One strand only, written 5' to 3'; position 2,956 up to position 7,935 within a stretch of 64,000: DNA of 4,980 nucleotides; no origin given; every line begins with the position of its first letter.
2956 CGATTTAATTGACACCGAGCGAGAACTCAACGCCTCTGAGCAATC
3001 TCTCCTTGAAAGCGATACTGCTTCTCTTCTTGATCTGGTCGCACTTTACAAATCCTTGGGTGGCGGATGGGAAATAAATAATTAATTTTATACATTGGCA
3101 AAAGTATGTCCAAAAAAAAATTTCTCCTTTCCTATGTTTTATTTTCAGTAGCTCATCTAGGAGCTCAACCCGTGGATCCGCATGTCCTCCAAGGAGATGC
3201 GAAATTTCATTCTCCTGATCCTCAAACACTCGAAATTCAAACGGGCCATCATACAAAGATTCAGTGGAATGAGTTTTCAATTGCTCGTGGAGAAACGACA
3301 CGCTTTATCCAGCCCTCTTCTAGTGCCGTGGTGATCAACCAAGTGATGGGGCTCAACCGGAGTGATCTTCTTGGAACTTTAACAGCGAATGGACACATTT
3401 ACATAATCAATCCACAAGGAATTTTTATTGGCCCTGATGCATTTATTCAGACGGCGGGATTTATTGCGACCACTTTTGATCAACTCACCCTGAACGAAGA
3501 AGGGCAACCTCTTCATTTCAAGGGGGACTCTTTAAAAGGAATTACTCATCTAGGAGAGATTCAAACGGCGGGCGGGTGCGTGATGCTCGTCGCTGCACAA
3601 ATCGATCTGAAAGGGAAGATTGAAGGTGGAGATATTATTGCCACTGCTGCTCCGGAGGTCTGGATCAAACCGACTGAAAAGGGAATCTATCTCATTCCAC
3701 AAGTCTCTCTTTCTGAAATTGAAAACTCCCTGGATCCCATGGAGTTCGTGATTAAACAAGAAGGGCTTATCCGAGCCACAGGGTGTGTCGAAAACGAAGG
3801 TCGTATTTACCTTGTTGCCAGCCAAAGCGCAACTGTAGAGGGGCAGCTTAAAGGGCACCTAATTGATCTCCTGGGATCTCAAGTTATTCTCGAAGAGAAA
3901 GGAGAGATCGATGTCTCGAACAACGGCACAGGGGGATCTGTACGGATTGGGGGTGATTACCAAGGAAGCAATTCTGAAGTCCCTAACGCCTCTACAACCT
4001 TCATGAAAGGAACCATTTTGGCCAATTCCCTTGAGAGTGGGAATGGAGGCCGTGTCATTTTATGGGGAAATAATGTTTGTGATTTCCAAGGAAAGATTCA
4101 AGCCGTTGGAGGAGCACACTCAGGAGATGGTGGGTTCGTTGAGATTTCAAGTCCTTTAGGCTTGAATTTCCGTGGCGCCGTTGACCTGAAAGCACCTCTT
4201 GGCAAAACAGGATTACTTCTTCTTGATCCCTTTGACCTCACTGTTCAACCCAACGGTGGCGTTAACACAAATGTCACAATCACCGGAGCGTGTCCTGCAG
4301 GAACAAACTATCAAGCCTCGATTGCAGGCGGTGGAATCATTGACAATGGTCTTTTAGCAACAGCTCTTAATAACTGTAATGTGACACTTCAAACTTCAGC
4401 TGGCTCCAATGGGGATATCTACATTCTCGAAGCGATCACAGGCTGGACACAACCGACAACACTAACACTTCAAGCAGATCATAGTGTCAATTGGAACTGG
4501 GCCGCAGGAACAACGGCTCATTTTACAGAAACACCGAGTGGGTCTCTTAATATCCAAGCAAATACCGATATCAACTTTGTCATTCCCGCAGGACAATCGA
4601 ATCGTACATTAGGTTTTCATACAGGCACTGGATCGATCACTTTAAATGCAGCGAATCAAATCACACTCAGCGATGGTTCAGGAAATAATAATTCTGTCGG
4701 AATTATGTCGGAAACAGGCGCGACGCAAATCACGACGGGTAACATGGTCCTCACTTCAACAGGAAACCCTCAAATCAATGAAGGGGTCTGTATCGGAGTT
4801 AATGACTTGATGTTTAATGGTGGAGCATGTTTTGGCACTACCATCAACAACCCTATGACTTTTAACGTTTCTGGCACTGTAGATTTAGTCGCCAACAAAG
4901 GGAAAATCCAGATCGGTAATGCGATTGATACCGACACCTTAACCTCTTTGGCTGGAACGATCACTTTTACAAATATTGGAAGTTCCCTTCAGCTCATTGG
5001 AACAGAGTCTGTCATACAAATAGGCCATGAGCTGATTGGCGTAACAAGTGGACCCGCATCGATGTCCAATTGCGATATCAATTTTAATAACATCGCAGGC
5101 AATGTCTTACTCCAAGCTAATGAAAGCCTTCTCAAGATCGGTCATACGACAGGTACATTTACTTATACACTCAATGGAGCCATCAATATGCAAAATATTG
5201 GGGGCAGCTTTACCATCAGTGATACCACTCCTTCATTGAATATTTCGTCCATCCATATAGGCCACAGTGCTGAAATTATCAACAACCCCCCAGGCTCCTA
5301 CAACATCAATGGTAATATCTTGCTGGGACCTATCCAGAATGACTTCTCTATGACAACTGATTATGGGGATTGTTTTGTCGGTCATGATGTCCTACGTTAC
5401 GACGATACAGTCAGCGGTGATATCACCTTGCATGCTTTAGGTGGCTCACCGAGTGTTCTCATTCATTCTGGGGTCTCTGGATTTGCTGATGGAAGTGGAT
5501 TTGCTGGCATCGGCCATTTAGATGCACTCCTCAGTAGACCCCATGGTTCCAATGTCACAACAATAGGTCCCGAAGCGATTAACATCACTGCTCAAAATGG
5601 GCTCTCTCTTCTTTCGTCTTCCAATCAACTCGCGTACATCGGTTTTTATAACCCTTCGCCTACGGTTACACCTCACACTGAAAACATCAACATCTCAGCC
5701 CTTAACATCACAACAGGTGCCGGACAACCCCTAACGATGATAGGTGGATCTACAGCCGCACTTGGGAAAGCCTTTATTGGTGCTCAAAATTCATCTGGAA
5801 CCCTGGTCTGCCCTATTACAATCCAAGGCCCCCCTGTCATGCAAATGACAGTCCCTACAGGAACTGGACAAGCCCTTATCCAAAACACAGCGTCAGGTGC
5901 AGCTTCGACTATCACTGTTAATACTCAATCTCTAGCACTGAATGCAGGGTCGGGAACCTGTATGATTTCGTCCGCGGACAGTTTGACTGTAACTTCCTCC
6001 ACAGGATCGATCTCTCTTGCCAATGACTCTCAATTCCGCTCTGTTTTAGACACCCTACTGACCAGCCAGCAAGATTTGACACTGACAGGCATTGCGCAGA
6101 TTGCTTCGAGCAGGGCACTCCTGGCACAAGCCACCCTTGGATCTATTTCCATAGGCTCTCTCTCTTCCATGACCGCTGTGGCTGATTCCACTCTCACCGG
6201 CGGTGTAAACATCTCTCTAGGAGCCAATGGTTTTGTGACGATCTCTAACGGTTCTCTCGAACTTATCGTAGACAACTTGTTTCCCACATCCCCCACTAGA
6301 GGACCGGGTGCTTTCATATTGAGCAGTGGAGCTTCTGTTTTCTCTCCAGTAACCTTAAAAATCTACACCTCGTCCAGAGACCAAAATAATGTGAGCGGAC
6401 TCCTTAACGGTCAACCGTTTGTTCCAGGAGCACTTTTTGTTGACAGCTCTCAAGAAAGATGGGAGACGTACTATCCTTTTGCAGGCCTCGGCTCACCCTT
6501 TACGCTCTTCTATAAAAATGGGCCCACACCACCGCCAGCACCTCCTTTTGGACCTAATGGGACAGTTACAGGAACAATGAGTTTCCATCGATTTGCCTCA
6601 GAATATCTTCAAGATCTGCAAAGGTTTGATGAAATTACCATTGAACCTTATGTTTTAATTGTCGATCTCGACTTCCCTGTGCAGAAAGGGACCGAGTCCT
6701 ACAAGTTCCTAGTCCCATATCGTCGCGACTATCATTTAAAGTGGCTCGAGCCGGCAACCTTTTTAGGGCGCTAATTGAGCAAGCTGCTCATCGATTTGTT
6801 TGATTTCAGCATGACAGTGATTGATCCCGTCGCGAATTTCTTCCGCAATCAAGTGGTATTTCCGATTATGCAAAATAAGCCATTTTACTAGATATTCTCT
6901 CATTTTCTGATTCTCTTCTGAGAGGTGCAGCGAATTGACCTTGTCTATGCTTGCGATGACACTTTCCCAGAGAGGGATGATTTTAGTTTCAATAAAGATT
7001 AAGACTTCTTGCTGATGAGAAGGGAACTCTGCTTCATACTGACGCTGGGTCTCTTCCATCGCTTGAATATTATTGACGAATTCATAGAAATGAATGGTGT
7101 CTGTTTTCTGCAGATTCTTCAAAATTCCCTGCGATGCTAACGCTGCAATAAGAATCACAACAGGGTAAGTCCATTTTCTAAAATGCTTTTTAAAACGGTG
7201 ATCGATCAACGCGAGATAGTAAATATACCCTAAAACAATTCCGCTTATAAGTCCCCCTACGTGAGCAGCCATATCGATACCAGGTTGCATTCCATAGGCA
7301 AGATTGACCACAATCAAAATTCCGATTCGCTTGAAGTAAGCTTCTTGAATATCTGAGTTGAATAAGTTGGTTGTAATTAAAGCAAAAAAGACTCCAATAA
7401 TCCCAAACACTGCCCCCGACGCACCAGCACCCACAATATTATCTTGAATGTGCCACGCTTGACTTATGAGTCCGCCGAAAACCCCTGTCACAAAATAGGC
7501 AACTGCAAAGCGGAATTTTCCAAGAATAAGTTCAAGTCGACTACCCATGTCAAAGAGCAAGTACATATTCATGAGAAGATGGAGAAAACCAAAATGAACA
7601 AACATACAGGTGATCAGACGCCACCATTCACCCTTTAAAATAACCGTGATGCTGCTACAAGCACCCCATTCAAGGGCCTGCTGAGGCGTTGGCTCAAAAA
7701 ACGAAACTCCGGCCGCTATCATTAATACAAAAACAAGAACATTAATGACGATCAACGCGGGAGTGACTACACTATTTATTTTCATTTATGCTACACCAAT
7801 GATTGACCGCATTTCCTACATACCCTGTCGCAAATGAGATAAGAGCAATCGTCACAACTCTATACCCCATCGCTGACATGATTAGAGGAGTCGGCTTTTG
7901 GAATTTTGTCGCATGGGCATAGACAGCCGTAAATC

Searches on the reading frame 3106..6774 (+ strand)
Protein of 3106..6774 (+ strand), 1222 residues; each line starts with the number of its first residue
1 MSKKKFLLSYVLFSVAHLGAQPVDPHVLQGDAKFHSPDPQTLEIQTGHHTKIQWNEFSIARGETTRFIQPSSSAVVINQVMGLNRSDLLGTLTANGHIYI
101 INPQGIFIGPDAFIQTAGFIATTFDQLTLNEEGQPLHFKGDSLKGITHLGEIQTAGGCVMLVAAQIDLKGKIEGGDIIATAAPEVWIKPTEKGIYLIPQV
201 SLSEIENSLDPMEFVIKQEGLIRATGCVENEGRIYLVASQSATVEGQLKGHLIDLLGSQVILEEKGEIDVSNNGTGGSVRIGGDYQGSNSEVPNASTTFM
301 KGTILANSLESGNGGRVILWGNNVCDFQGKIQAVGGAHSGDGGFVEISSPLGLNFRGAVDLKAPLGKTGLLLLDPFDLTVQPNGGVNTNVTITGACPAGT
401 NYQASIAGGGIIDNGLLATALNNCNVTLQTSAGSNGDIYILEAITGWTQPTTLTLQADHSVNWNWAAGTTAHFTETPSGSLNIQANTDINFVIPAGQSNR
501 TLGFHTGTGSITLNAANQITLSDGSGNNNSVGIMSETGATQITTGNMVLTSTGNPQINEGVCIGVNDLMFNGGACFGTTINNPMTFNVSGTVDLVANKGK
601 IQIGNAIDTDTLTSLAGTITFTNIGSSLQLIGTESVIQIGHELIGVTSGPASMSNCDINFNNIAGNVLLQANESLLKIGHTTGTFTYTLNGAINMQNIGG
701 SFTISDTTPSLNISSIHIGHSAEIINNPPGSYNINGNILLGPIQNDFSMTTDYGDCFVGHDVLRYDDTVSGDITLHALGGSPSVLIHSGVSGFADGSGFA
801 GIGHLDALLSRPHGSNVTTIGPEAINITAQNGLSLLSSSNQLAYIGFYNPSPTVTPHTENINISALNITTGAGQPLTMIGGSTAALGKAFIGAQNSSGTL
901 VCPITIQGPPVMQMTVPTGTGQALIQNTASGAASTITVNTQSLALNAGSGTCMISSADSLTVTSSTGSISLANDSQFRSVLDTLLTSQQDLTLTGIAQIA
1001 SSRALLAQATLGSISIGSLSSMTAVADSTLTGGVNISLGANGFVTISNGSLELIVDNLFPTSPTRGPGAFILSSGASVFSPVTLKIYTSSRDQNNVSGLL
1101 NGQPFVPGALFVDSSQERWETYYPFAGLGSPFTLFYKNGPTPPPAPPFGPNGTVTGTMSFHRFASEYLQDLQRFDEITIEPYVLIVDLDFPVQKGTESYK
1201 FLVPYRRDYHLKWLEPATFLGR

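Call 43: search_protein_families(library=ncbifam, proteins=[window:3106-6774:+], max_evalue=1e-10)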
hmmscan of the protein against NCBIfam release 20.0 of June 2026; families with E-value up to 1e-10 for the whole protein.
window:3106-6774:+ (1222 aa): 1 family
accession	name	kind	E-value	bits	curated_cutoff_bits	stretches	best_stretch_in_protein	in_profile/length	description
TIGR01901.1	adhes_NPXG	domain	7.1e-18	64.3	29.1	1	52-125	2-77/79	filamentous hemagglutinin N-terminal domain-containing protein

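Call 83: search_protein_families(library=pfam, proteins=[window:3106-6774:+], max_evalue=0.001)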
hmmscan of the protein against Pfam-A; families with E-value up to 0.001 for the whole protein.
window:3106-6774:+ (1222 aa): 1 family
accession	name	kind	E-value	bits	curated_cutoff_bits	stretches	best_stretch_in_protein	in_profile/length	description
PF05860.19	TPS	-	2.9e-21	77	33.5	1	47-183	34-175/252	TPS secretion domain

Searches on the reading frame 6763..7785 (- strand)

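Call 83: search_protein_families(library=pfam, proteins=[window:6763-7785:-], max_evalue=0.001)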
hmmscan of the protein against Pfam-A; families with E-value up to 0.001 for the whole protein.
window:6763-7785:- (340 aa): 1 family
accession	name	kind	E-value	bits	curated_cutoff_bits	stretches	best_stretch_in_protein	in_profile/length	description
PF01694.28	Rhomboid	-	1.1e-33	116.9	22.6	1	52-190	2-141/143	Rhomboid domain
